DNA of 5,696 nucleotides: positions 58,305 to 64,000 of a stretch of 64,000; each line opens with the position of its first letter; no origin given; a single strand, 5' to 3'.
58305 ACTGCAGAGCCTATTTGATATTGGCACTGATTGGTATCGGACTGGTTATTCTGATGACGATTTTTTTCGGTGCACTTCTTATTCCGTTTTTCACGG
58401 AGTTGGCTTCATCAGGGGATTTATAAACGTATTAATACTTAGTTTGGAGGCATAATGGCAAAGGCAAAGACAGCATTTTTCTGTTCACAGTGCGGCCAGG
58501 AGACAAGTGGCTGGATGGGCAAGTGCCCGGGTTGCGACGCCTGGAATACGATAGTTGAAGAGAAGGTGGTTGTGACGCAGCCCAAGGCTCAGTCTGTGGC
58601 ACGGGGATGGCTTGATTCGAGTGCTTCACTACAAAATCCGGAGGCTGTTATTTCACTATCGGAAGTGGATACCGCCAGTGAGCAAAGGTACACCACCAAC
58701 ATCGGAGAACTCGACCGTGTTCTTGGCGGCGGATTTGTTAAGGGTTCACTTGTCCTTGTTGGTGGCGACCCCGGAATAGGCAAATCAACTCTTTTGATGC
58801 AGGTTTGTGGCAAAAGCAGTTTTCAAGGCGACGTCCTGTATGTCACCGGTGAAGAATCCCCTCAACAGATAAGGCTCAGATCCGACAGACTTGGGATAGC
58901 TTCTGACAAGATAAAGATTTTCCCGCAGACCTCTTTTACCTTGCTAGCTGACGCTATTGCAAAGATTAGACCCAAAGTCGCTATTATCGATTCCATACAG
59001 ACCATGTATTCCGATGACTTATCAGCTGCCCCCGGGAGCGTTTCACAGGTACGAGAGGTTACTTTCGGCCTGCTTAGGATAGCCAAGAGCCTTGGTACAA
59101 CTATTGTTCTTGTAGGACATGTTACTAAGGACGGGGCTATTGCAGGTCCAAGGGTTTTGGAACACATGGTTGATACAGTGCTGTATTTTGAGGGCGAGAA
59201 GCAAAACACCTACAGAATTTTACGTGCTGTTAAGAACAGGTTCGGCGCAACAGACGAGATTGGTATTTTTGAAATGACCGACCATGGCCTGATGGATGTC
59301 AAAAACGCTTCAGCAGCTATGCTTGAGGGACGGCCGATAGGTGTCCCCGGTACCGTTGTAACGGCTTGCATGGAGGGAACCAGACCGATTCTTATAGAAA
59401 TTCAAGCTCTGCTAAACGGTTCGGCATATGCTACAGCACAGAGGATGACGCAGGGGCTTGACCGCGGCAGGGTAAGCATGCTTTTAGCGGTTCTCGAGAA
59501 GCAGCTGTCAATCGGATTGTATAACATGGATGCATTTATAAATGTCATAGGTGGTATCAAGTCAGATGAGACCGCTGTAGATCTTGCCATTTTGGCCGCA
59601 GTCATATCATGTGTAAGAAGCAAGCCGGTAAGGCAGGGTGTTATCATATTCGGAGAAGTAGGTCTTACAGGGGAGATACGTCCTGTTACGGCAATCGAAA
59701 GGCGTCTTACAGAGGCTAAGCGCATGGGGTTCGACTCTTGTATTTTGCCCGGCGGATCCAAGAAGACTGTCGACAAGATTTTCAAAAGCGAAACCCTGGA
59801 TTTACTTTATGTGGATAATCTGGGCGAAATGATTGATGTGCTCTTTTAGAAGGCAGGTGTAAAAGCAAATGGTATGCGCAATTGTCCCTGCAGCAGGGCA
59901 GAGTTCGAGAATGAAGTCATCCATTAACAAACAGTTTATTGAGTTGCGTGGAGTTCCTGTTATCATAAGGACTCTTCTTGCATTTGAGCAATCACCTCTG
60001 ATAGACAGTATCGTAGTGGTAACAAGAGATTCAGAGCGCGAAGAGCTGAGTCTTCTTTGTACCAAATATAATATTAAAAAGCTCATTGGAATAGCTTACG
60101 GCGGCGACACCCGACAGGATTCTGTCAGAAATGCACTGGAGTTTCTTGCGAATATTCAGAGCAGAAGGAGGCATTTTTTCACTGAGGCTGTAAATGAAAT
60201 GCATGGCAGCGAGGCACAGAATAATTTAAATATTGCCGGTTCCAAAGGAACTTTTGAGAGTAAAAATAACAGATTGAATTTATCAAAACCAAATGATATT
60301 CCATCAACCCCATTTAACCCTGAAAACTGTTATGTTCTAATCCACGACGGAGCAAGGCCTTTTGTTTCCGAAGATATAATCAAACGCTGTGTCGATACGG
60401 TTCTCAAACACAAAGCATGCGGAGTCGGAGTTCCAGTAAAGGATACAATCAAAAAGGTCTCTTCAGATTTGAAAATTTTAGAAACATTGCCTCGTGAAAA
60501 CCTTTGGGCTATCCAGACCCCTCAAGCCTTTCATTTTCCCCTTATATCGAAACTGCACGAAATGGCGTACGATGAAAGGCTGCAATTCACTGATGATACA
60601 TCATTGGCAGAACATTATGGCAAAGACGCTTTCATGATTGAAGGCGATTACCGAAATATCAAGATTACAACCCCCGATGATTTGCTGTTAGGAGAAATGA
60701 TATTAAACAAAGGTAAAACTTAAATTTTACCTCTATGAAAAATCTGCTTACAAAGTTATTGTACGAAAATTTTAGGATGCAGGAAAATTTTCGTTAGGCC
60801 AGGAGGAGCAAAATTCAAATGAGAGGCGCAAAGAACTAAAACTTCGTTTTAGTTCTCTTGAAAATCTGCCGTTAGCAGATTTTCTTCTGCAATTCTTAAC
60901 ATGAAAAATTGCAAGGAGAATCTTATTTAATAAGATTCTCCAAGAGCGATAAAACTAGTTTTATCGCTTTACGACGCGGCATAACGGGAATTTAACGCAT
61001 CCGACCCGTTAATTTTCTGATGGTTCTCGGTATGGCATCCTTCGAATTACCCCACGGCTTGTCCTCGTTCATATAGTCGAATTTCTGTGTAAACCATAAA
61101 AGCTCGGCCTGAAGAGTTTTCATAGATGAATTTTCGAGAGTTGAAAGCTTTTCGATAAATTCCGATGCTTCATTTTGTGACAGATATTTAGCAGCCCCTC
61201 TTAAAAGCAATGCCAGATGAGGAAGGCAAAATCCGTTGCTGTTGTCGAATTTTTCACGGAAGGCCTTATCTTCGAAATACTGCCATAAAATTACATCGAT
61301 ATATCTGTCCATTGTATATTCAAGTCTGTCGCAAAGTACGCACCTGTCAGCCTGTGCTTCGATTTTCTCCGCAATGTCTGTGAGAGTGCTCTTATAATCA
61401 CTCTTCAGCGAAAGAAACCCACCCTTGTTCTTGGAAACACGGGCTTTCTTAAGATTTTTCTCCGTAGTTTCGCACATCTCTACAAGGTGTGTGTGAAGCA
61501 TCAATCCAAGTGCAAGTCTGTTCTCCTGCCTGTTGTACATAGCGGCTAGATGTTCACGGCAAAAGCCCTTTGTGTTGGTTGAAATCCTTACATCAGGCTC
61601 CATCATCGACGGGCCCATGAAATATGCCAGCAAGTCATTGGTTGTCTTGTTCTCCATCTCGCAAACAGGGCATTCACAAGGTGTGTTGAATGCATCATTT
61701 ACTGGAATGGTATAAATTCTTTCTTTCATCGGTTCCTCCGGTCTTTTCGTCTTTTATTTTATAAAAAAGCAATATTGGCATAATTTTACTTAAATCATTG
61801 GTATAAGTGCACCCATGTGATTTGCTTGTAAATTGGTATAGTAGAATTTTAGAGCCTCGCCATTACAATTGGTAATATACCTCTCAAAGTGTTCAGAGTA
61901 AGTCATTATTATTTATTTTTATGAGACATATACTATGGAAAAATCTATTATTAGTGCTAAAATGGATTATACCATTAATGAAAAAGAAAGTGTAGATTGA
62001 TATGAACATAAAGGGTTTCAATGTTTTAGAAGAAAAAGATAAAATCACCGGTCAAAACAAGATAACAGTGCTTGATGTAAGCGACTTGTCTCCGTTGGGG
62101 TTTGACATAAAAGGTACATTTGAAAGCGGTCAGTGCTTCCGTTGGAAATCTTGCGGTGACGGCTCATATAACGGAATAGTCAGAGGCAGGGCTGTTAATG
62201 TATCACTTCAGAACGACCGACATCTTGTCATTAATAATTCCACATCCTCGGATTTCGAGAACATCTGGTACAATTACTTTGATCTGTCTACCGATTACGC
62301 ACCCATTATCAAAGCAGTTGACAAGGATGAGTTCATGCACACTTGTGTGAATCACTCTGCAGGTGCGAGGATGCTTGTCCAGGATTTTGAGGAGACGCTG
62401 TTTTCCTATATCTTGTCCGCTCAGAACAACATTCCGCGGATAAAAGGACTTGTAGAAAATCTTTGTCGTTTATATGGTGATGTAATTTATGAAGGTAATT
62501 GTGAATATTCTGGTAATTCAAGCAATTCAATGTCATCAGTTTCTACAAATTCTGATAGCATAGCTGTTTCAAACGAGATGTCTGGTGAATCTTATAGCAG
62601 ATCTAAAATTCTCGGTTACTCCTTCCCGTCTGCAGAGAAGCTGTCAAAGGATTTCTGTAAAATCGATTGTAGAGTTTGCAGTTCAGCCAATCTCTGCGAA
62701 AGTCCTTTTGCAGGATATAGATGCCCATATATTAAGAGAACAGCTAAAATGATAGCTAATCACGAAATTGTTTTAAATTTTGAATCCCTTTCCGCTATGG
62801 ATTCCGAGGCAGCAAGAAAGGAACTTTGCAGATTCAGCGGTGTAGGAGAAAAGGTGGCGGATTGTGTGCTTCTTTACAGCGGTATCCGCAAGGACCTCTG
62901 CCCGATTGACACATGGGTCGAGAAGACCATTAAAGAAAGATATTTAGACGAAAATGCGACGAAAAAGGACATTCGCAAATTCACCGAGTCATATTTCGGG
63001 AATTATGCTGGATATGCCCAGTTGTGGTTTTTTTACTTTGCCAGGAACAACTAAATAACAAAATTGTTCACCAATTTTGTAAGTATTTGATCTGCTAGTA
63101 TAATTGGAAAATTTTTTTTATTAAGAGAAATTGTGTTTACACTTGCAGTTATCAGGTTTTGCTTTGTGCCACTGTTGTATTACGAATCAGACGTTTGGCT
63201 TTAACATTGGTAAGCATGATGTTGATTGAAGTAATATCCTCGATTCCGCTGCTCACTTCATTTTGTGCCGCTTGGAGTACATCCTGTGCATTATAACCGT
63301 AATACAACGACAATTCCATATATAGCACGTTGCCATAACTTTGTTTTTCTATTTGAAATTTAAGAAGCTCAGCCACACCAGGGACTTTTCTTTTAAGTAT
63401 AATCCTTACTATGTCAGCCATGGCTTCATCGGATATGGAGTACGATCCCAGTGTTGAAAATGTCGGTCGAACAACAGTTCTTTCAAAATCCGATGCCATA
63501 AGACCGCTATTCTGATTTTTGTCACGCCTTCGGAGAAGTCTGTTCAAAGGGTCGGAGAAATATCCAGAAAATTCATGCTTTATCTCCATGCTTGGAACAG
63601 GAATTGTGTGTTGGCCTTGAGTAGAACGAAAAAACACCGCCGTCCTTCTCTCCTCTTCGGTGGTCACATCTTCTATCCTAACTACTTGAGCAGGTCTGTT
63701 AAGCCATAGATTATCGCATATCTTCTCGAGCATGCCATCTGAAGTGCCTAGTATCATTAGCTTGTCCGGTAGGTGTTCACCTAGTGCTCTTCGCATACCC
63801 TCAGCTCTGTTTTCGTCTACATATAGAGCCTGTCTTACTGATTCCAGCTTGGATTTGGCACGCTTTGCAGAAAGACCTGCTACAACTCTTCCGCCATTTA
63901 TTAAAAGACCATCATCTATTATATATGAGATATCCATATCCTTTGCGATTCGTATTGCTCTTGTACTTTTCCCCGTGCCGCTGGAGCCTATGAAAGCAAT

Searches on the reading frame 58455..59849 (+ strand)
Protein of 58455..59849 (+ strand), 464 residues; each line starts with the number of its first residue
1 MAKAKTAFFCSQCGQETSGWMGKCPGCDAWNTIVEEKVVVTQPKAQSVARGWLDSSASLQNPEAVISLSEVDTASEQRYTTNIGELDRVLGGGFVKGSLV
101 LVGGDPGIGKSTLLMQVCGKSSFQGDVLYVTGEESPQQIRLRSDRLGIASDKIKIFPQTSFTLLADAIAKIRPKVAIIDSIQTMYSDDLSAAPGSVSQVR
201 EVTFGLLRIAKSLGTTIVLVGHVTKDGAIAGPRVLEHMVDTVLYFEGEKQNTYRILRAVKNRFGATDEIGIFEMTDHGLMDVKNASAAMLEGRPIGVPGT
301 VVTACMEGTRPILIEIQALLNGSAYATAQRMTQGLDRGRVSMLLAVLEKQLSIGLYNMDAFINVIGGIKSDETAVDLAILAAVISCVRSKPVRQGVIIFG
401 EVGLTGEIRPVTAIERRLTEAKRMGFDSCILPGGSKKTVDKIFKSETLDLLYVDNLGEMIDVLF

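Call 77: search_protein_families(library=pfam, proteins=[window:58455-59849:+], max_evalue=0.001)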
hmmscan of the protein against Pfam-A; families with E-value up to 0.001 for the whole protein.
window:58455-59849:+ (464 aa): 8 families
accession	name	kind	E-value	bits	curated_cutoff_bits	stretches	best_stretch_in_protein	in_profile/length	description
PF06745.19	ATPase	-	4.9e-21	75.6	26.6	2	81-153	3-77/231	KaiC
PF13481.12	AAA_25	-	1.8e-13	51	27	1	75-228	11-195/195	AAA domain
PF05362.19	Lon_C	-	2.2e-10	40.9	21.1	1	366-462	103-201/205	Lon protease (S16) C-terminal proteolytic domain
PF18073.7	Zn_ribbon_LapB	-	1.6e-09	37.7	25.7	1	10-35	3-28/28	Rubredoxin metal binding domain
PF13541.12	ChlI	-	3.3e-08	33.9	27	1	366-432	51-118/121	Subunit ChlI of Mg-chelatase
PF03796.21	DnaB_C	-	6.9e-07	29.3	27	1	81-144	4-70/255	DnaB-like helicase C terminal domain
PF25199.1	nSTAND_NTPase5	-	9.4e-05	22.7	34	1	96-184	40-135/145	Novel STAND NTPase 5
PF00005.33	ABC_tran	-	0.0002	22.4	25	1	96-161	10-76/137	ABC transporter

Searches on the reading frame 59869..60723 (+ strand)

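Call 77: search_protein_families(library=pfam, proteins=[window:59869-60723:+], max_evalue=0.001)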
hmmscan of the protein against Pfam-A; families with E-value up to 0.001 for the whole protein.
window:59869-60723:+ (284 aa): 3 families
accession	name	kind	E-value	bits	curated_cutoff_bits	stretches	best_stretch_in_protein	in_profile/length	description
PF01128.25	IspD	-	4.4e-60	203.6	27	2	151-280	90-220/221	2-C-methyl-D-erythritol 4-phosphate cytidylyltransferase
PF12804.13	NTP_transf_3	-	5.6e-10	40.1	27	1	4-59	1-53/160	MobA-like NTP transferase domain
PF02348.25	CTP_transf_3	-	5.3e-05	23.6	22.6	0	4-57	2-52/217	Cytidylyltransferase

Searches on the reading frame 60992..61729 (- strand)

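Call 77: search_protein_families(library=pfam, proteins=[window:60992-61729:-], max_evalue=0.001)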
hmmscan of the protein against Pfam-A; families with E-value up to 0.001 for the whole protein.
window:60992-61729:- (245 aa): 1 family
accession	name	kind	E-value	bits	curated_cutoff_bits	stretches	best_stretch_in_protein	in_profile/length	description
PF19538.4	DUF6062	-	5.9e-88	294.8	27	1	1-244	1-240/243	Family of unknown function (DUF6062)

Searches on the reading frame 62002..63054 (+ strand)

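Call 77: search_protein_families(library=pfam, proteins=[window:62002-63054:+], max_evalue=0.001)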
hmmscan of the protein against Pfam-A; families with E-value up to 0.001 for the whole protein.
window:62002-63054:+ (350 aa): 2 families
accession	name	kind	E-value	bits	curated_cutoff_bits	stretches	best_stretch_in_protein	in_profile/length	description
PF07934.18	OGG_N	-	3.4e-21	76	23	1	33-133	8-115/115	8-oxoguanine DNA glycosylase, N-terminal domain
PF00730.31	HhH-GPD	-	0.00043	21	26.2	0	236-329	50-103/108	HhH-GPD superfamily base excision DNA repair protein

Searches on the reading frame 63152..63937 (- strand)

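Call 77: search_protein_families(library=pfam, proteins=[window:63152-63937:-], max_evalue=0.001)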
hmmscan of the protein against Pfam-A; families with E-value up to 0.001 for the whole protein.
window:63152-63937:- (261 aa): 1 family
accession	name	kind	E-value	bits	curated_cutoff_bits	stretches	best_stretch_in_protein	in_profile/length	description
PF03780.18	Asp23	-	0.00064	20.6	28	0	206-246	63-103/108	Asp23 family, cell envelope-related function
